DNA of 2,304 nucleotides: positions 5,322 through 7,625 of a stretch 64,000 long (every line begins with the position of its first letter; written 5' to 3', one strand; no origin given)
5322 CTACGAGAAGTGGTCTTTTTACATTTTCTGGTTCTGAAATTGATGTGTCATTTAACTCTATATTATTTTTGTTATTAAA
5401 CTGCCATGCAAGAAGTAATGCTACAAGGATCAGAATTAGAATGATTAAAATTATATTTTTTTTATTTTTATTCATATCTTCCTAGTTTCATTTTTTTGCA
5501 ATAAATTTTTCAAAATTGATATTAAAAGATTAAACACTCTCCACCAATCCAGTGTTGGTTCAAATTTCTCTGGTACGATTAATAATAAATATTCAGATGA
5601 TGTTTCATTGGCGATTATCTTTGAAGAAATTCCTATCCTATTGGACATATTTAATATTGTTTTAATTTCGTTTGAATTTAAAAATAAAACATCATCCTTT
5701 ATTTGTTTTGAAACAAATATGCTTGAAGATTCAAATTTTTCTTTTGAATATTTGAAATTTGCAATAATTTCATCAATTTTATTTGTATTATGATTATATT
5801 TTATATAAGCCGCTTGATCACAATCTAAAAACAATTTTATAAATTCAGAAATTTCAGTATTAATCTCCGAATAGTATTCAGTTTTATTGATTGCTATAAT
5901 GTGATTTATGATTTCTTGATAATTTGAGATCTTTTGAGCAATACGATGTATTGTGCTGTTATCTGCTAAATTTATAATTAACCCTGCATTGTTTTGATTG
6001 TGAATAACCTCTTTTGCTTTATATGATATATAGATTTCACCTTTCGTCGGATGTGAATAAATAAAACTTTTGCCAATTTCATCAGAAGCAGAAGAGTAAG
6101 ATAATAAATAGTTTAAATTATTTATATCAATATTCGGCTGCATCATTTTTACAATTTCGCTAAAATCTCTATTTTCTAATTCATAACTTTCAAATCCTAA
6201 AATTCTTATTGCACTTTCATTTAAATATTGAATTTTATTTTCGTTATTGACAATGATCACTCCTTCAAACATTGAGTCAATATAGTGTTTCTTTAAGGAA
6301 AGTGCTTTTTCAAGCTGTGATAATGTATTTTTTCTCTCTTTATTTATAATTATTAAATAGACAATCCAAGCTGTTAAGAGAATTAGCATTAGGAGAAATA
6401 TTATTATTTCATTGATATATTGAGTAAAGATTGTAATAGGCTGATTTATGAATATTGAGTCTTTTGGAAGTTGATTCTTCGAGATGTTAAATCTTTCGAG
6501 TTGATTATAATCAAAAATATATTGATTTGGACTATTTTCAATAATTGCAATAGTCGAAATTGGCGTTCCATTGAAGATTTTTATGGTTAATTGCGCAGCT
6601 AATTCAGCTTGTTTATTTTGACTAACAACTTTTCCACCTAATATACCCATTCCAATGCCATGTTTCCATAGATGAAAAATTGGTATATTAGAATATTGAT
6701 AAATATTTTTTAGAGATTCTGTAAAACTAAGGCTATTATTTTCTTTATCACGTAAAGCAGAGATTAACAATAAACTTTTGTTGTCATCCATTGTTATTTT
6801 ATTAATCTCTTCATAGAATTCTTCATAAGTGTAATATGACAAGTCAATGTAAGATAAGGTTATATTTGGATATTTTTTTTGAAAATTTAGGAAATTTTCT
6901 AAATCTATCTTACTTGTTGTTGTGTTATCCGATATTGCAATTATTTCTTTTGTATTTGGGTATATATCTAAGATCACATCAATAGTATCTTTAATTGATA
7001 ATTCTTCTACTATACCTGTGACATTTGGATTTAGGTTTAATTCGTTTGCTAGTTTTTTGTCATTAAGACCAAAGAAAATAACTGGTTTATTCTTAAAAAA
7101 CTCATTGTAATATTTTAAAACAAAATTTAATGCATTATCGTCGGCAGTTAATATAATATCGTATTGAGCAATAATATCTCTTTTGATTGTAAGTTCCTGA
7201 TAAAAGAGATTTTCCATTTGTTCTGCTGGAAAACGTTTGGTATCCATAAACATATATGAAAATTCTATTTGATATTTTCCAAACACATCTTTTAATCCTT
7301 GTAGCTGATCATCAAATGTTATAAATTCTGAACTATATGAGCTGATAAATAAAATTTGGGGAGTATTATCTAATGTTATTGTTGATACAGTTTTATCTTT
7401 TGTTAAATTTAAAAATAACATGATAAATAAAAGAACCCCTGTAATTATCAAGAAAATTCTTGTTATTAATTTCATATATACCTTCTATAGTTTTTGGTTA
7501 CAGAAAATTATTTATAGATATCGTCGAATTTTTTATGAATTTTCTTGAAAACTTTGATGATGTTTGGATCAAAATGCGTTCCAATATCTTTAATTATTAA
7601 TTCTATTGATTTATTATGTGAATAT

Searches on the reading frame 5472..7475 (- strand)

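Call 17: search_protein_families(library=pfam, proteins=[window:5472-7475:-], max_evalue=0.001)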
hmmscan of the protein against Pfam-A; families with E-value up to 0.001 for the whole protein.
window:5472-7475:- (667 aa): 2 families
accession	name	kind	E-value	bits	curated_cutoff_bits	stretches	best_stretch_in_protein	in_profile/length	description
PF04392.18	ABC_sub_bind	-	1.2e-07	31.8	25.9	1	127-331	79-279/293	ABC transporter substrate binding protein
PF13426.13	PAS_9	-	7.9e-05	23.3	27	1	404-454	2-49/103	PAS domain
